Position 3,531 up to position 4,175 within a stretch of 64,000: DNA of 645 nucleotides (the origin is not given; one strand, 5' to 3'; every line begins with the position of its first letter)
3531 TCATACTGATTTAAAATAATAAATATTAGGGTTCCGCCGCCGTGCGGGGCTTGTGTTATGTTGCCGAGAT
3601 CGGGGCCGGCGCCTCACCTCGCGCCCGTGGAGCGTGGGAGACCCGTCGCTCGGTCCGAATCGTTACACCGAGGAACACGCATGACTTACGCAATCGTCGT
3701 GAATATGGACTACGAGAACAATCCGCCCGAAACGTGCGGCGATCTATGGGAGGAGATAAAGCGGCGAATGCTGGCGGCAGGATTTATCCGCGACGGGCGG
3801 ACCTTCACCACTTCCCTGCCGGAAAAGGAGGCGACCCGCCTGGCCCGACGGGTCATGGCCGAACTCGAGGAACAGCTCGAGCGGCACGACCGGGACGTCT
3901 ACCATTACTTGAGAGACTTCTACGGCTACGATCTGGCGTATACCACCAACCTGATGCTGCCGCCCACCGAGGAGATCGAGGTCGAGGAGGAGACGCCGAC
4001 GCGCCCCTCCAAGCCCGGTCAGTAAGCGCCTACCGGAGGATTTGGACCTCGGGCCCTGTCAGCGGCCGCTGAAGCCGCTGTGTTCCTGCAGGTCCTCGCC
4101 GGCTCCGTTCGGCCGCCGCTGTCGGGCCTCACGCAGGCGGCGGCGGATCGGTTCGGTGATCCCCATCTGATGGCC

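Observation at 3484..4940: AT-rich tract and orphan VapD (Cas2-like) gene: likely small horizontally acquired islet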

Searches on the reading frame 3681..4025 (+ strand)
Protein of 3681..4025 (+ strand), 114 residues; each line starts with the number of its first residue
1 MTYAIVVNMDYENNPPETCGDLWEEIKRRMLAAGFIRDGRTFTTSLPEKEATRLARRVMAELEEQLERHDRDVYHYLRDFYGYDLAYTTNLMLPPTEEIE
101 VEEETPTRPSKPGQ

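Call 4: search_protein_families(library=pfam, proteins=[window:3681-4025:+], max_evalue=1)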
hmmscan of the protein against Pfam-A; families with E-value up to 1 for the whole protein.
window:3681-4025:+ (114 aa): 1 family
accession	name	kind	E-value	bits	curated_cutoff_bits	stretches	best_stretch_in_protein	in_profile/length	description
PF22552.1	TY-Chap3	-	0.073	14.2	27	1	22-66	62-109/117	T3SS (YopN, CesT) and YbjN peptide-binding chaperone 3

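Call 5: search_protein_families(library=ncbifam, proteins=[window:3681-4025:+], max_evalue=1)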
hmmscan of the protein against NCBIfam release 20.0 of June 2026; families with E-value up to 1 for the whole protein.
window:3681-4025:+ (114 aa): 1 family
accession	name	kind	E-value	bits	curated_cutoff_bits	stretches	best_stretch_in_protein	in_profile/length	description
NF050031.1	triculamin_pre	equivalog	0.057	13.3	65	1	39-71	18-49/50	triculamin-like lasso peptide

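Call 7: find_homologous_proteins(query=window:3681-4025:+, max_evalue=0.001)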
Query window:3681-4025:+ (114 aa): 8 proteins with E <= 0.001 among 16 candidates.
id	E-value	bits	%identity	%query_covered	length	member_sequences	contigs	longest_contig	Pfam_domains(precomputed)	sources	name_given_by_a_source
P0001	3.3e-71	255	100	100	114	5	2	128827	-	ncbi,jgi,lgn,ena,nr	ncbi:MAG TPA: hypothetical protein VKA50_08285 [Gammaproteobacteria bacterium]|nr:hypothetical prote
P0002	4.6e-57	209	85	100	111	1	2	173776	-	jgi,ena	-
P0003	1.2e-52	195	81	93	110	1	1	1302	-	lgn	-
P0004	1.8e-52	194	77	96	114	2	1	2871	-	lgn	-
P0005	2.7e-50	187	78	93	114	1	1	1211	-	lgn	-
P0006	5.9e-34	135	63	91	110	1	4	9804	-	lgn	-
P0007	2.1e-31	127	57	91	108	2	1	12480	-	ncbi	-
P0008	2.7e-30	123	59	91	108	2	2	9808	-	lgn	-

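Call 8: search_solved_structures(query=window:3681-4025:+, max_evalue=10, show_alignments=3)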
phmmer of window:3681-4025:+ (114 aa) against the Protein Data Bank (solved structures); distinct sequences matched with E-value up to 10: 0.

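Call 12: find_encoding_contigs(protein=P0002, flank=8000, max_places=4)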
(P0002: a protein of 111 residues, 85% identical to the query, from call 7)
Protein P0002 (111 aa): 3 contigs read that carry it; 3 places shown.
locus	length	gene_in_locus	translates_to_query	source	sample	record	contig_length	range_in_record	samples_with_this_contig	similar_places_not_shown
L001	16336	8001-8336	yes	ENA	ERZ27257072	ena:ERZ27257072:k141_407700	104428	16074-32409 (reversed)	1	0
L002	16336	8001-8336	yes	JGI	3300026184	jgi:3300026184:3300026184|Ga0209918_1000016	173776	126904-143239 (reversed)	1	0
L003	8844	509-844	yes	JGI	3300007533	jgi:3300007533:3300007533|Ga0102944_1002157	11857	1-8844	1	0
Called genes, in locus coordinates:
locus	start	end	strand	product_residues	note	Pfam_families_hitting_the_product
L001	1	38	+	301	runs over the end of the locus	PF01297:ZnuA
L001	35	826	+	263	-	PF00950:ABC-3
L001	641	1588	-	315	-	PF01553:Acyltransferase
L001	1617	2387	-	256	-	PF13444:Acetyltransf_5, PF21926:FeeM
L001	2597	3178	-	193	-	PF00578:AhpC-TSA, PF08534:Redoxin, PF13098:Thioredoxin_2 (weak)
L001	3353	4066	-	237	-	-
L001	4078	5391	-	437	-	PF00909:Ammonium_transp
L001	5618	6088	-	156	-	PF01161:PBP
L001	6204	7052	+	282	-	PF00581:Rhodanese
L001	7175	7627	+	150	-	PF04353:Rsd_AlgQ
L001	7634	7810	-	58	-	-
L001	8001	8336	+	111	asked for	-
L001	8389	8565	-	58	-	-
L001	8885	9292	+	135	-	-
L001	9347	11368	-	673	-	PF00760:Cucumo_coat (weak), PF14718:SLT_L, PF01464:SLT, PF27553:SLT_superhelical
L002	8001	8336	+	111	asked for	-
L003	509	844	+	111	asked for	-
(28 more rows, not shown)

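Call 13: find_encoding_contigs(protein=P0007, flank=8000, max_places=4)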
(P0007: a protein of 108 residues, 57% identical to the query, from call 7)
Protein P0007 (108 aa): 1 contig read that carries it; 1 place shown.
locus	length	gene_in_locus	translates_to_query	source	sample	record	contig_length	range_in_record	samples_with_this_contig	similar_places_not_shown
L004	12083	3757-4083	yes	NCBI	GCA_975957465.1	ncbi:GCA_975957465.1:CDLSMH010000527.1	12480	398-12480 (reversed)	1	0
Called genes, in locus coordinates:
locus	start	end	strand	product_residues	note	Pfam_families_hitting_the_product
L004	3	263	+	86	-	?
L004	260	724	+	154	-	-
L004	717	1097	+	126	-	-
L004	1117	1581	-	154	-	PF01161:PBP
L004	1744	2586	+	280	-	PF00581:Rhodanese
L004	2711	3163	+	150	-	PF04353:Rsd_AlgQ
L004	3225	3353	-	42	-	-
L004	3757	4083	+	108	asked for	-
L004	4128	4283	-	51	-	-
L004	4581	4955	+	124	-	-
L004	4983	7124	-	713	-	PF14718:SLT_L, PF01464:SLT, PF27553:SLT_superhelical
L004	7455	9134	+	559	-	PF00920:ILVD_EDD_N, PF24877:ILV_EDD_C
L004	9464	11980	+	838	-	PF00990:GGDEF, PF00563:EAL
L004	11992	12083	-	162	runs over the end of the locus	?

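Call 14: find_encoding_contigs(protein=P0006, flank=8000, max_places=4)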
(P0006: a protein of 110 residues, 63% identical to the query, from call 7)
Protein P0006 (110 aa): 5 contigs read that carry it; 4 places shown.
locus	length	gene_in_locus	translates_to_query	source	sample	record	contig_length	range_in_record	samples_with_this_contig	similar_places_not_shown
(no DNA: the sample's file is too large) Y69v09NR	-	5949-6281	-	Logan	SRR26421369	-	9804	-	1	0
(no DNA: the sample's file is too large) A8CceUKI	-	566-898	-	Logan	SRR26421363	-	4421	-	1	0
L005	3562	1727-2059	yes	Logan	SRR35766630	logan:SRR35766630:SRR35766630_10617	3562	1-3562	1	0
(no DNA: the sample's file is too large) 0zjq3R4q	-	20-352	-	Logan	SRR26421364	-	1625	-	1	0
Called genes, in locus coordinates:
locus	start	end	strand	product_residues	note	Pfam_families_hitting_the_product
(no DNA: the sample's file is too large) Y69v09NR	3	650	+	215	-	?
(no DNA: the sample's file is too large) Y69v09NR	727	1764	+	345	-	PF01882:DUF58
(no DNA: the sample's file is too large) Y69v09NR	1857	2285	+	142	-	PF14316:DUF4381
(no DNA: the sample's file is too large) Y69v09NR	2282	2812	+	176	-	-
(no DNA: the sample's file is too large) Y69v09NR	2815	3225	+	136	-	-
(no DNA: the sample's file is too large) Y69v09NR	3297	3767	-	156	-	PF01161:PBP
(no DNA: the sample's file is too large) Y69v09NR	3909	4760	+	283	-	PF00581:Rhodanese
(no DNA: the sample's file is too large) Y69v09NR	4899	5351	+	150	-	PF04353:Rsd_AlgQ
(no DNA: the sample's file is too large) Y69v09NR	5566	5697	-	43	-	-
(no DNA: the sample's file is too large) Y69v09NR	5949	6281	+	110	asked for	-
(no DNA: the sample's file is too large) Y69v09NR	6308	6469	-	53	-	-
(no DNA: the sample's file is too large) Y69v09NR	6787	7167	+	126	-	-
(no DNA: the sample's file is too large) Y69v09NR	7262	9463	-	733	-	PF14718:SLT_L, PF01464:SLT, PF27553:SLT_superhelical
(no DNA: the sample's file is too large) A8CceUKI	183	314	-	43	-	-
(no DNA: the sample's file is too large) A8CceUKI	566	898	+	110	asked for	-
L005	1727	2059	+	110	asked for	-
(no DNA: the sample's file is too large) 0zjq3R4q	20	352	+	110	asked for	-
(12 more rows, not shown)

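Call 15: find_encoding_contigs(protein=P0008, flank=8000, max_places=4)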
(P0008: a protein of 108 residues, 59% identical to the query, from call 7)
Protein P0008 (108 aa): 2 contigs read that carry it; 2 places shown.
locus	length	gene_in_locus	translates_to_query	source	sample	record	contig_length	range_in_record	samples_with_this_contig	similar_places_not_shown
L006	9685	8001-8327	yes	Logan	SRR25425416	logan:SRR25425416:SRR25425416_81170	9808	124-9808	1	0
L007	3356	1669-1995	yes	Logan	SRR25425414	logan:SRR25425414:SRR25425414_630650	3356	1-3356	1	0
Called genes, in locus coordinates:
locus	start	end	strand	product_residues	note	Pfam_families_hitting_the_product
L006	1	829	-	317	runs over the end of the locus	?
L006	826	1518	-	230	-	-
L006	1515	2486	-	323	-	PF00146:NADHdh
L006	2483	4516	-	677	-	PF00361:Proton_antipo_M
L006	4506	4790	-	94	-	PF01381:HTH_3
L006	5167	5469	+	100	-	PF07238:PilZ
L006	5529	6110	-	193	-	PF00578:AhpC-TSA, PF08534:Redoxin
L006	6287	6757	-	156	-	PF01161:PBP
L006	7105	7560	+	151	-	PF04353:Rsd_AlgQ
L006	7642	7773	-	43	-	-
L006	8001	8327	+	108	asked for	-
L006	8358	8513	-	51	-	-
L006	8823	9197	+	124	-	-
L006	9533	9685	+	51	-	?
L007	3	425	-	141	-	?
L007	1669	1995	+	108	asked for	-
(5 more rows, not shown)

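Call 17: predict_structure(alignment_id=A1)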
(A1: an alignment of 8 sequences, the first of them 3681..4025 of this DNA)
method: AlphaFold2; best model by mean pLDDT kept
length: 114 residues; sequences in the alignment: 8
mean_pLDDT: 65.5   pTM: 0.59
mean pLDDT of the five models: 65.5, 65.4, 64.0, 63.4, 63.4
residues with pLDDT >= 90: 0; 70-90: 55; 50-70: 27; < 50: 32
segments of 3 or more residues with pLDDT < 50: 82-86, 88-114
pLDDT, mean of each block of 10 residues (from residue 1): 65 70 85 83 80 82 79 64 44 36 41 41
secondary structure, 60 per line:
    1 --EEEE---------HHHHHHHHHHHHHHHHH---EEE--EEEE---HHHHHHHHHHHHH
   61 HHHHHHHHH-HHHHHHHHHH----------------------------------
elements in order: E3-6 H16-32 E36-38 E41-44 H48-69 H71-80

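Call 18: search_protein_families(library=padloc, proteins=[window:3681-4025:+], max_evalue=1)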
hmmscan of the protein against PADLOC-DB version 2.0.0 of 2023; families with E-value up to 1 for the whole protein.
window:3681-4025:+ (114 aa): 0 families

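Call 20: search_protein_representatives(alignment_id=A1)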
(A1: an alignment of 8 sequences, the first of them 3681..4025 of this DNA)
Query: 8 sequences, 109 profile positions. Proteins with E-value up to 0.001 (for the whole library): 84; up to 1e-10: 67; up to 1e-30: 7. The best 84 are listed.
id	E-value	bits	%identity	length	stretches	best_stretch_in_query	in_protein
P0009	3.9e-36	139.8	-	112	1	1-108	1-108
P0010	1.7e-34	134.6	-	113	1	1-104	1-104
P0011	3.3e-32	127.2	-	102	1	1-102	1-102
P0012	2.1e-31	124.6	-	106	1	1-104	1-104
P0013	4.6e-31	123.5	-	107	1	1-104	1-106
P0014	7.0e-31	122.9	-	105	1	1-104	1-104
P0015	9.3e-31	122.5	-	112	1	1-105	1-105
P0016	1.6e-30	121.8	-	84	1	30-108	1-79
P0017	2.8e-30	121.0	-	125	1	1-106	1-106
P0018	3.5e-30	120.7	-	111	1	1-105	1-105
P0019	3.5e-28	114.3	-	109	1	1-103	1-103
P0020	7.4e-25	103.5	-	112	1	1-103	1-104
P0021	1.2e-24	102.8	-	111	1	3-105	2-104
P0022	1.3e-24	102.7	-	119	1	1-103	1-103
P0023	4.9e-24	100.9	-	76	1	1-76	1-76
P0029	4.7e-22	94.5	-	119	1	1-103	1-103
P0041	1.7e-18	83.1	-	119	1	1-103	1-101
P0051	3.4e-15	72.5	-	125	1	5-104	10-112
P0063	1.0e-12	64.5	-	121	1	2-98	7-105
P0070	1.5e-11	60.7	-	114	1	1-103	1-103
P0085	9.1e-08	48.6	-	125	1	4-103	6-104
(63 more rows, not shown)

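Call 23: search_solved_structures(query=A2, max_evalue=10, show_alignments=3)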
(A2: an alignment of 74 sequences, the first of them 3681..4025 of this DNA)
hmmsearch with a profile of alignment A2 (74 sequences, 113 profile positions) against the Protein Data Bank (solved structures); distinct sequences matched with E-value up to 10: 3.
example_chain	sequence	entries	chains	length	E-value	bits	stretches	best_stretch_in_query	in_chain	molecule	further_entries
2jmw_A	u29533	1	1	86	0.039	17.4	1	14-43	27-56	DNA binding protein GT-1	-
2ebi_A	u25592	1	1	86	0.047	17.2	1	14-43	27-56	DNA binding protein GT-1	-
9exk_A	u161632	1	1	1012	1.2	12.7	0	8-46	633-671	De novo designed protein K12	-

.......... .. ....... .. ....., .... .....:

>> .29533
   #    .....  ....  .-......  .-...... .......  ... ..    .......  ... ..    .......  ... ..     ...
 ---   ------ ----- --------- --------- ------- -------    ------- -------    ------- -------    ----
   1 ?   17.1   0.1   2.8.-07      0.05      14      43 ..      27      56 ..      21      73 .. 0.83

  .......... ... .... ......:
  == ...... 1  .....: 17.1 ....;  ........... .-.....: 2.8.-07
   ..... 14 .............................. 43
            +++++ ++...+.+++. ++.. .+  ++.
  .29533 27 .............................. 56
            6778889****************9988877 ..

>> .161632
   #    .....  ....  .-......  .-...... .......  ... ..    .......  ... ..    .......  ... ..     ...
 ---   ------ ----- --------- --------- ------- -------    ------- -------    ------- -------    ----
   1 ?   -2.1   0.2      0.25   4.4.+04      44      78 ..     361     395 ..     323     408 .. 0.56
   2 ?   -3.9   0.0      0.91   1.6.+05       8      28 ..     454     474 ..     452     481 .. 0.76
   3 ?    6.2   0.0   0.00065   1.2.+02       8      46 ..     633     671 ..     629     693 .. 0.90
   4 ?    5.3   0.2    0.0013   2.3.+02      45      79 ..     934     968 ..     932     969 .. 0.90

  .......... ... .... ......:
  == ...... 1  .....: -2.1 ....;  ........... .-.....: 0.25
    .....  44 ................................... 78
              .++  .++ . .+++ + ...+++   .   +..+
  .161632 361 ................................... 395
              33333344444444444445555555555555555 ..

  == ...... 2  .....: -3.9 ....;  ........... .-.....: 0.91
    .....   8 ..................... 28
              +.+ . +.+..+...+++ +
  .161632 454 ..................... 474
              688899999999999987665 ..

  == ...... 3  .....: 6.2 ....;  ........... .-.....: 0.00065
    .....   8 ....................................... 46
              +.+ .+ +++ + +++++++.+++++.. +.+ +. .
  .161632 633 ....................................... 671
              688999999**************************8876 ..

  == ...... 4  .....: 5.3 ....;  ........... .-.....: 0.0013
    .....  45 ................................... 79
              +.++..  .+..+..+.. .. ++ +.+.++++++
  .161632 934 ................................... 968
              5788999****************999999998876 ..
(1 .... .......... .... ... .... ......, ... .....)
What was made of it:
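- Tried and rejected: Only a chance GT-1 match appeared, at E 0.04 (calls 8, 23).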

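Call 24: search_protein_families(library=pfam, alignment_id=A2, max_evalue=0.1)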
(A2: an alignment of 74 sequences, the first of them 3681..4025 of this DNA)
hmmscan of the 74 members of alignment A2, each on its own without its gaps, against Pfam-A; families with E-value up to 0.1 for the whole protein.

A. member 1, window:3681-4025:+ (114 aa): 1 family
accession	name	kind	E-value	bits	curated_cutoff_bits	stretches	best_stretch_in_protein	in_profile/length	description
PF22552.1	TY-Chap3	-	0.073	14.2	27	1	22-66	62-109/117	T3SS (YopN, CesT) and YbjN peptide-binding chaperone 3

B. families by the number of members that match (of 74 scanned): 25 families
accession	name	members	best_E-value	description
PF24911.1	YfjL_C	2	0.023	YfjL-like C-terminal domain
PF22552.1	TY-Chap3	2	0.056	T3SS (YopN, CesT) and YbjN peptide-binding chaperone 3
PF08684.15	ocr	1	0.0013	DNA mimic ocr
PF19826.4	DUF6307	1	0.0085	Family of unknown function (DUF6307)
PF11490.13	DNA_pol3_a_NII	1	0.018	DNA polymerase III polC-type N-terminus II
PF11574.13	Rpf1_C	1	0.018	Resuscitation-promoting factor Rpf1, C-terminal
PF14367.12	DUF4411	1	0.037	Domain of unknown function (DUF4411)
PF19505.4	DUF6039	1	0.043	Family of unknown function (DUF6039)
PF19969.4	VMAP-M8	1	0.045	vWA-MoxR associated protein middle region (VMAP-M) 8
PF09827.14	CRISPR_Cas2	1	0.049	CRISPR associated protein Cas2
PF24662.1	DUF7650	1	0.05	Domain of unknown function (DUF7650)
PF15645.12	Tox-PLDMTX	1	0.05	Dermonecrotoxin of the Papain-like fold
PF09025.15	T3SS_needle_reg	1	0.053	YopR, type III needle-polymerisation regulator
PF24736.1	DUF7687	1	0.058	Domain of unknown function (DUF7687)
PF21997.1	DUF6928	1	0.058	Family of unknown function (DUF6928)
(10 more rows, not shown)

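Call 29: find_related_loci(query=A1, collection=genome_contigs, flank=6000)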
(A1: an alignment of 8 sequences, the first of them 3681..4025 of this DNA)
Query A1 (114 aa) in genome_contigs; peptide patterns used: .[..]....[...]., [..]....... (x = any residue, [..] = any of these).
57 stretches matched a pattern; 3 encode a relative of the query (tblastn E <= 1e-3); 3 distinct loci.
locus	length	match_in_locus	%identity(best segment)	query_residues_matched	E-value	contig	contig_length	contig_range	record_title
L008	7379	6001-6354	55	1-114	1e-40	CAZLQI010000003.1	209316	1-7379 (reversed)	MAG TPA_asm: uncultured Chromatiales bacterium isolate SRP128015_co4_63 genome assembly, contig: NODE_12_length_209316_c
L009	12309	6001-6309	46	1-103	9e-30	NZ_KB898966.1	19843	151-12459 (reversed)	Thioalkalivibrio sulfidiphilus strain ALJ17 D580DRAFT_scaffold00046.46, whole genome shotgun sequence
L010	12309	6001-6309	44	1-103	2e-28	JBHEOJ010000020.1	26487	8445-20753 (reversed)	MAG: Thioalkalivibrio sp. isolate S6_bin.29.strict S6_NODE_20, whole genome shotgun sequence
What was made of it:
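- Tried and rejected: The narrower alignment found only three genomes (call 29).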

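Call 38: predict_structure(alignment_id=A2)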
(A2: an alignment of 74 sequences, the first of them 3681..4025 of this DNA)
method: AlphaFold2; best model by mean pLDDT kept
length: 114 residues; sequences in the alignment: 74
mean_pLDDT: 92.3   pTM: 0.75
mean pLDDT of the five models: 92.3, 91.8, 90.9, 89.1, 88.6
residues with pLDDT >= 90: 84; 70-90: 29; 50-70: 1; < 50: 0
segments of 3 or more residues with pLDDT < 50: none
pLDDT, mean of each block of 10 residues (from residue 1): 97 97 98 96 98 98 92 96 94 82 76 68
secondary structure, 60 per line:
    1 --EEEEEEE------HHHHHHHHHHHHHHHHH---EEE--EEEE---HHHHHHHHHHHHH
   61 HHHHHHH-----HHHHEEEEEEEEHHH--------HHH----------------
elements in order: E3-9 H16-32 E36-38 E41-44 H48-67 H73-76 E77-84
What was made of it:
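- On VapD family: AlphaFold2 model with pLDDT 92.3 (call 38).
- The model has pLDDT 92 (call 38).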
